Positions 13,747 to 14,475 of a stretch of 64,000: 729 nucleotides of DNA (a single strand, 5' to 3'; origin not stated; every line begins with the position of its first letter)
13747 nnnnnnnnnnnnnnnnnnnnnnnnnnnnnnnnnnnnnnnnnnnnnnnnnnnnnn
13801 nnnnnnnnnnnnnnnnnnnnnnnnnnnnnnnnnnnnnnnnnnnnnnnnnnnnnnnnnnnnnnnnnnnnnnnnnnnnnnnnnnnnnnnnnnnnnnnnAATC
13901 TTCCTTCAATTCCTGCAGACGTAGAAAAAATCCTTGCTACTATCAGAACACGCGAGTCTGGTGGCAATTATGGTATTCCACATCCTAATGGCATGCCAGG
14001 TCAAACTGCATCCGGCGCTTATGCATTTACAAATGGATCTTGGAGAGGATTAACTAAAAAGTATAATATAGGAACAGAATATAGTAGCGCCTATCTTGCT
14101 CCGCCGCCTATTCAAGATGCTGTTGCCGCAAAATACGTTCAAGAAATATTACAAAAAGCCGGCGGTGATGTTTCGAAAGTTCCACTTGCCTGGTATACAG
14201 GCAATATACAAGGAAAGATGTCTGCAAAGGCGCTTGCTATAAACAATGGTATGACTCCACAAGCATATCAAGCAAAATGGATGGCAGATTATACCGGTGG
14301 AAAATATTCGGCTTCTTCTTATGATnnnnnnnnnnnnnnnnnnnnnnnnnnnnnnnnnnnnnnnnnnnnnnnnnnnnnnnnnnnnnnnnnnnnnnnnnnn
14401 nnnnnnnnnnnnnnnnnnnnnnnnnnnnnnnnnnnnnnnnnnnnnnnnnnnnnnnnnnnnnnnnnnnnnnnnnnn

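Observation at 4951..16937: Cell-wall-piercing enzymes relocated: lysozyme-less gp5 plus a transglycosylase-bearing tape measure and a CHAP peptidase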

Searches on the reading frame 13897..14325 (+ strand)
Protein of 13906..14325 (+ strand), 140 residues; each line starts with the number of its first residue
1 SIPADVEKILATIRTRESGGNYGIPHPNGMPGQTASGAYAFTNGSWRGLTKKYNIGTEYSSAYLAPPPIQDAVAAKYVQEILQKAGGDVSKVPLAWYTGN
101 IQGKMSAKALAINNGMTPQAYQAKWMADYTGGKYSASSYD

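Call 15: search_protein_families(library=pfam, proteins=[window:13906-14325:+], max_evalue=10)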
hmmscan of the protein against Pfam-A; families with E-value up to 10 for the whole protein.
seq(140 aa): 1 family
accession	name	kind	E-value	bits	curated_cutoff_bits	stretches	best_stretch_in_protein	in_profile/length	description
PF06737.19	Transglycosylas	-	0.0015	19.6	27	1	10-78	7-66/77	Transglycosylase-like domain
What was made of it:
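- On GH23 / SLT-Rpf lysozyme-like domain (protein A, residues 470-600): The window domain alone scores 19.6 bits against a cut-off of 27 (call 15).
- Checked: Pfam PF06737 on the window domain alone gives only 19.6 bits, below the cut-off of 27 (call 15).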

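Call 47: search_solved_structures(query=window:13906-14325:+, max_evalue=1, show_alignments=2)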
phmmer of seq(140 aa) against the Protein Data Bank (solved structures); distinct sequences matched with E-value up to 1: 4.
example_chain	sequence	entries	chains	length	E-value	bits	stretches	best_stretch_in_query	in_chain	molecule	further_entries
3dr5_A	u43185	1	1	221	0.19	15.2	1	7-45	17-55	Putative O-Methyltransferase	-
1clk_A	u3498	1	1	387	0.27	14.7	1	7-89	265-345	XYLOSE ISOMERASE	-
1qt1_A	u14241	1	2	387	0.28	14.6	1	7-89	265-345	PROTEIN (XYLOSE ISOMERASE)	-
8yud_A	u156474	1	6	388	0.31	14.5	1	16-95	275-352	Xylose isomerase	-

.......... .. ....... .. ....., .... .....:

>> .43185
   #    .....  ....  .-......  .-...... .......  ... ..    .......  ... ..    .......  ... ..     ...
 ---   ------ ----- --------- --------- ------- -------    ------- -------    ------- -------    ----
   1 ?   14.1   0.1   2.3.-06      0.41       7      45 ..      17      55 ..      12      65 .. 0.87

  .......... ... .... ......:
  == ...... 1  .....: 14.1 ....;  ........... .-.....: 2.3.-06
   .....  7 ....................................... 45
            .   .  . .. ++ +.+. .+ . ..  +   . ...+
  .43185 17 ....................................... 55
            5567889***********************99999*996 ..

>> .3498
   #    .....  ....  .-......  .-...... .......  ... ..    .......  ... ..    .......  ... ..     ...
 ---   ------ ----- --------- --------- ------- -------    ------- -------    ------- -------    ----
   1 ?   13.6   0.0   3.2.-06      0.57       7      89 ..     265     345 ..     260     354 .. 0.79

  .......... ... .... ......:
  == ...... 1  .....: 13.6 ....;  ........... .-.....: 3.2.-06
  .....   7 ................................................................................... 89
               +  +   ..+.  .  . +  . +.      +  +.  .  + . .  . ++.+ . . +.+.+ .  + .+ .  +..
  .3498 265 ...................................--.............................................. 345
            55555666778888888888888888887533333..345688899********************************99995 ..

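Call 113: search_solved_structures(query=A6, max_evalue=1, show_alignments=3)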
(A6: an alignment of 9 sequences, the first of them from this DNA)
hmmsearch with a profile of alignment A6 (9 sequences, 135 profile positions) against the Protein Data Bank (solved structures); distinct sequences matched with E-value up to 1: 3.
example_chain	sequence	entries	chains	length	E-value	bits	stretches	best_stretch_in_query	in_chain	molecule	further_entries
9xps_S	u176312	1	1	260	0.00048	23.3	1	11-78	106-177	Endolysin gp144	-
3bkh_A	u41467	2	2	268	0.00052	23.2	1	11-78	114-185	lytic transglycosylase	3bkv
4rrf_A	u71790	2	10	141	0.17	15.1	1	28-97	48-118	Threonine--tRNA ligase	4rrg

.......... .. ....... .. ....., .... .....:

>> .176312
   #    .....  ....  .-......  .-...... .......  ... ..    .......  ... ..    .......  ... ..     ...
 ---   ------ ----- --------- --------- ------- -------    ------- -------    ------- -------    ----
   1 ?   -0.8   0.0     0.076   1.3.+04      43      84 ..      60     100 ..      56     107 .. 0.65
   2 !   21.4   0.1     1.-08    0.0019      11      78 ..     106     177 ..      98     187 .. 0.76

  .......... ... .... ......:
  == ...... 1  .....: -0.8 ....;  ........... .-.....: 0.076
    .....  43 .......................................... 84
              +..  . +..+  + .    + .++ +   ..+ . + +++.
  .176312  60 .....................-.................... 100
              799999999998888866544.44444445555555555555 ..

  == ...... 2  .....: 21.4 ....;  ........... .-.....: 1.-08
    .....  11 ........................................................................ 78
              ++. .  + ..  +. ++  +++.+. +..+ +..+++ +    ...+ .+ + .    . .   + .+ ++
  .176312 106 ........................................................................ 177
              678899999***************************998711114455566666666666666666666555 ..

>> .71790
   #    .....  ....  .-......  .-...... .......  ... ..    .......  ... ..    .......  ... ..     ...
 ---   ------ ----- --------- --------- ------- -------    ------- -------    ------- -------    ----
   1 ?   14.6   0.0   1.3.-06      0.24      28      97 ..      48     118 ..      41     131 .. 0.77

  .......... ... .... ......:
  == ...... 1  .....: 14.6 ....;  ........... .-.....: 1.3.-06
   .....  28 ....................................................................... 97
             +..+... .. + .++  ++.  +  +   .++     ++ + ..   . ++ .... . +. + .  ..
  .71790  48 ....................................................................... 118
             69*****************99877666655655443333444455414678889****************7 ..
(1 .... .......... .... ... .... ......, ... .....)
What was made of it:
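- On GH23 / SLT-Rpf lysozyme-like domain (protein A, residues 470-600): A profile of the module hits the phiKZ gp144 transglycosylase at E 5e-4 (call 113).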
